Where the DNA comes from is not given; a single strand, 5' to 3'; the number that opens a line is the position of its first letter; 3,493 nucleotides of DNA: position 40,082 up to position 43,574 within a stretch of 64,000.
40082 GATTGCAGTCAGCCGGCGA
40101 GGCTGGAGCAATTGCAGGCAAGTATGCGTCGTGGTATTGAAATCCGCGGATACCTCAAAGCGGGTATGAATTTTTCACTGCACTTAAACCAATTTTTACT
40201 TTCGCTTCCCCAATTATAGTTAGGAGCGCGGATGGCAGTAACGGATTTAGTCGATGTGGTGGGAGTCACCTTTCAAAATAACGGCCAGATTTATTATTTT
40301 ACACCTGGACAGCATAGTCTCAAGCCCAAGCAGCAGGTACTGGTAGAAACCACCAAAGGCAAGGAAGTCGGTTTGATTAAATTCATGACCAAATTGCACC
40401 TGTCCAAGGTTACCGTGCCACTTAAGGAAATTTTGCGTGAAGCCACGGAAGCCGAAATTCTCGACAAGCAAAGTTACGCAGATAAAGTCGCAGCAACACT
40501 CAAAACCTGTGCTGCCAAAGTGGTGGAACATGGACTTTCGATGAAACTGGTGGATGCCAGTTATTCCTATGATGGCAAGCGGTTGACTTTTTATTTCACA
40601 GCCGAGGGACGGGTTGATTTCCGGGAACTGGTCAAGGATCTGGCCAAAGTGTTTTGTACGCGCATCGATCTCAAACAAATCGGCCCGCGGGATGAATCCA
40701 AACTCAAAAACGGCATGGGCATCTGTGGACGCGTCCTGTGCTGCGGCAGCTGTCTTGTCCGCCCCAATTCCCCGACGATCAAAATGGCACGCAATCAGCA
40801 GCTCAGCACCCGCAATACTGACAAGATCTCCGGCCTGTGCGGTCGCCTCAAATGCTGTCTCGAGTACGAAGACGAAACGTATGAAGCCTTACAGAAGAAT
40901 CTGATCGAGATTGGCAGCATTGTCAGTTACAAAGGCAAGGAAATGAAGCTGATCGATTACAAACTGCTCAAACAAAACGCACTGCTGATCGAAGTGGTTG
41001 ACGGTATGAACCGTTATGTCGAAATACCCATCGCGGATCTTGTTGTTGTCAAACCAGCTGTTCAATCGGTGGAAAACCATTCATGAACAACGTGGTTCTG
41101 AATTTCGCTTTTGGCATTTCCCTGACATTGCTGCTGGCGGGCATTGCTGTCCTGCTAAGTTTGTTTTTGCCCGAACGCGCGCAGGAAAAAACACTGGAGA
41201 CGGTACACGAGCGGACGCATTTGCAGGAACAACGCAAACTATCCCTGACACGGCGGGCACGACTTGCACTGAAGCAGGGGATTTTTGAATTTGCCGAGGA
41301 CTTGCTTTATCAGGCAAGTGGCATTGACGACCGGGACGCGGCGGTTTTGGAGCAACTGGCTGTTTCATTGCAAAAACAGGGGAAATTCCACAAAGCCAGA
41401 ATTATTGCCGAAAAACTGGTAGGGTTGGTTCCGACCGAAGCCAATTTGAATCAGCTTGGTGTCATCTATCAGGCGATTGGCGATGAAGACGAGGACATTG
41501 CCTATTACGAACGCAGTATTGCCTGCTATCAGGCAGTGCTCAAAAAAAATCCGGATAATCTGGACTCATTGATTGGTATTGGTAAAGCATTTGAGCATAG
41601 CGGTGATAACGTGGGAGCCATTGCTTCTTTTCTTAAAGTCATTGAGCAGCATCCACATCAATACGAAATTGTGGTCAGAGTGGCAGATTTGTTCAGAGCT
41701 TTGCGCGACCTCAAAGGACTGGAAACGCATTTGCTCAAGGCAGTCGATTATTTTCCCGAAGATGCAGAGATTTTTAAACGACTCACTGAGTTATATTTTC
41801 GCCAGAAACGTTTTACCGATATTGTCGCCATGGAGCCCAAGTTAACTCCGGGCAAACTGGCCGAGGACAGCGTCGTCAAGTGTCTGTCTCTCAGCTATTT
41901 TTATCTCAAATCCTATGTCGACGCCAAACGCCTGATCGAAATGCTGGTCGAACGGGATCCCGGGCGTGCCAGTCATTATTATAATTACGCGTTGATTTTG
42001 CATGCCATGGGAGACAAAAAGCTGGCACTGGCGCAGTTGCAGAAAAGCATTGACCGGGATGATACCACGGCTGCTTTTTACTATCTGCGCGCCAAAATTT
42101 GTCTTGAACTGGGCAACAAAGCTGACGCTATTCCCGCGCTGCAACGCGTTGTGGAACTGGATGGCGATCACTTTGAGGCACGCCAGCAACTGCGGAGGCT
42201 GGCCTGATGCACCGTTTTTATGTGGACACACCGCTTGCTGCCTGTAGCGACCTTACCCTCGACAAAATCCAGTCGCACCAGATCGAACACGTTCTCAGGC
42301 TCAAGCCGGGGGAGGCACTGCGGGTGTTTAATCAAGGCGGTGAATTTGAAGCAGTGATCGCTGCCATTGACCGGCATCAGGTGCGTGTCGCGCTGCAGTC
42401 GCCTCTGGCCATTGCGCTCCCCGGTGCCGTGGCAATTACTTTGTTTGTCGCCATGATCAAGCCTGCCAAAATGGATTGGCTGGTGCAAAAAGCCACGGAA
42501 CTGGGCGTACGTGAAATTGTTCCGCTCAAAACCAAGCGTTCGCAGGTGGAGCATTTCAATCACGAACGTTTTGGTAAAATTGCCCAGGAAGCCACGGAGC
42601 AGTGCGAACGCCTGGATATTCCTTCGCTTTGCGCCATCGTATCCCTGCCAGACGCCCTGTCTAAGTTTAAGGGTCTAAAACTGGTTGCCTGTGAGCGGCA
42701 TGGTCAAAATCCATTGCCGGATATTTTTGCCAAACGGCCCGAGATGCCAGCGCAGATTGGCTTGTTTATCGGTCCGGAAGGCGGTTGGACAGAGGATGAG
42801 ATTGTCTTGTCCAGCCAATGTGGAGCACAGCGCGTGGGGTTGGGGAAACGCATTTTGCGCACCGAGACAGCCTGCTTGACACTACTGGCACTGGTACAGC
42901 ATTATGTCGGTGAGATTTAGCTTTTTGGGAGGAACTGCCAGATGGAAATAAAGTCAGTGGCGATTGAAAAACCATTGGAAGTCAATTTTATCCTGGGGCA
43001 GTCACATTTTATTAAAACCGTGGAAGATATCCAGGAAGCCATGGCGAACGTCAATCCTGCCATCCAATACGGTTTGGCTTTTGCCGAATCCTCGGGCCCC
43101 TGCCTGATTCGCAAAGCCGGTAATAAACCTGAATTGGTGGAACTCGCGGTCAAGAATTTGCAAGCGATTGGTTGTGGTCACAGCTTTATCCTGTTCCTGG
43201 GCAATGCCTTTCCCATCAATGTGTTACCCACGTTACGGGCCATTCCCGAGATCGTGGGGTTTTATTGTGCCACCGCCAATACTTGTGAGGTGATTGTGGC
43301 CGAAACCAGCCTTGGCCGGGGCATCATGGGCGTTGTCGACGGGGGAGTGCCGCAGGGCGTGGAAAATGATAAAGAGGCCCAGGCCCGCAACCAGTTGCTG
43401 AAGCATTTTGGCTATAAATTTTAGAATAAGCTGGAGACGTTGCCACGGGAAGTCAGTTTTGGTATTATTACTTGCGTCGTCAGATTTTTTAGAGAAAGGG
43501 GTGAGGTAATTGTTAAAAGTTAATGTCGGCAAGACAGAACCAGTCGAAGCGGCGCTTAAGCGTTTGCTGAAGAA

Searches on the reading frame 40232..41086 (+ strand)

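Call 29: search_protein_families(library=pfam, proteins=[window:40232-41086:+], max_evalue=0.00001)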
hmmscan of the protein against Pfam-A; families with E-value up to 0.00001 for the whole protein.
window:40232-41086:+ (284 aa): 1 family
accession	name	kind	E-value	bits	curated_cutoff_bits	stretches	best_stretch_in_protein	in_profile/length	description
PF04468.17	PSP1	-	9.6e-30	103.2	27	1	65-150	1-86/86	PSP1 C-terminal conserved region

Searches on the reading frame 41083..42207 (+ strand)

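Call 63: search_protein_families(library=pfam, proteins=[window:41083-42207:+], max_evalue=0.00001)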
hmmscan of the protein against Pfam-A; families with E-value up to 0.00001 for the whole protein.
window:41083-42207:+ (374 aa): 14 families
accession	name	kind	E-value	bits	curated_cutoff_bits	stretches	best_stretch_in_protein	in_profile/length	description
PF07719.23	TPR_2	-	1.3e-20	72.2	27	0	330-363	1-34/34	Tetratricopeptide repeat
PF13432.12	TPR_16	-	1.6e-20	73.6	32.7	1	142-192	13-63/65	Tetratricopeptide repeat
PF13431.12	TPR_17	-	4.7e-20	70.6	24.4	0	286-316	3-33/34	Tetratricopeptide repeat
PF13181.12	TPR_8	-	9.7e-18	63.2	25.7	0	331-363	2-34/34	Tetratricopeptide repeat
PF13424.12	TPR_12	-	7.2e-17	61.8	30.1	1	121-188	5-73/77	Tetratricopeptide repeat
PF00515.34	TPR_1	-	1.1e-16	60.3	27.8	0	330-362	1-33/34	Tetratricopeptide repeat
PF13428.12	TPR_14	-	6.6e-16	57.7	23.5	0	331-370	2-41/44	Tetratricopeptide repeat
PF13174.12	TPR_6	-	8.9e-16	57.8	26.3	0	161-191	1-31/33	Tetratricopeptide repeat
PF14559.12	TPR_19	-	1.9e-15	57.4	25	0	276-339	5-68/68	Tetratricopeptide repeat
PF13414.12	TPR_11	-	1.3e-10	41.2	26.8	0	142-171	10-39/42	TPR repeat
PF12895.13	ANAPC3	-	1.5e-10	41.6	27.2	1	278-355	5-81/82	Anaphase-promoting complex, cyclosome, subunit 3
PF13374.12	TPR_10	-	2.4e-10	40.5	27.5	0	122-156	5-39/42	Tetratricopeptide repeat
PF14561.12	TPR_20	-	3.4e-07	30.9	25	0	146-195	8-57/90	Tetratricopeptide repeat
PF13371.12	TPR_9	-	6.1e-07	29.8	35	0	272-328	5-61/73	Tetratricopeptide repeat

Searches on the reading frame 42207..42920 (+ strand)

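Call 63: search_protein_families(library=pfam, proteins=[window:42207-42920:+], max_evalue=0.00001)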
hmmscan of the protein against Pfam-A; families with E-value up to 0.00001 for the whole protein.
window:42207-42920:+ (237 aa): 2 families
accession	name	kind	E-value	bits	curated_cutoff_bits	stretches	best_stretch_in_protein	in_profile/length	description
PF04452.19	Methyltrans_RNA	-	3.9e-47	160.3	23.9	1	75-231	5-165/165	RNA methyltransferase domain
PF20260.4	PUA_4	-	7.7e-09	35.9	23.9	1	28-62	11-46/48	RNA methyltransferase PUA domain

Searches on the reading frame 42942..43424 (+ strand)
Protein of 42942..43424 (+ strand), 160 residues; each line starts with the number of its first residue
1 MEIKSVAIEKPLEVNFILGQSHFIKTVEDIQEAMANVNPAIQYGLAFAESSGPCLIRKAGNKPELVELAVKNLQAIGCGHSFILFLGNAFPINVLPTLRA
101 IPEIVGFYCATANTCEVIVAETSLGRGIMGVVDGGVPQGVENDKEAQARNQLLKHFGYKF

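Call 63: search_protein_families(library=pfam, proteins=[window:42942-43424:+], max_evalue=0.00001)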
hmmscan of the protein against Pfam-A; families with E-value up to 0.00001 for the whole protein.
window:42942-43424:+ (160 aa): 1 family
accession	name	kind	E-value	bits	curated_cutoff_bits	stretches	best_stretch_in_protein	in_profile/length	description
PF04008.19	Adenosine_kin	-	7.9e-66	221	25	1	6-159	1-154/154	Adenosine specific kinase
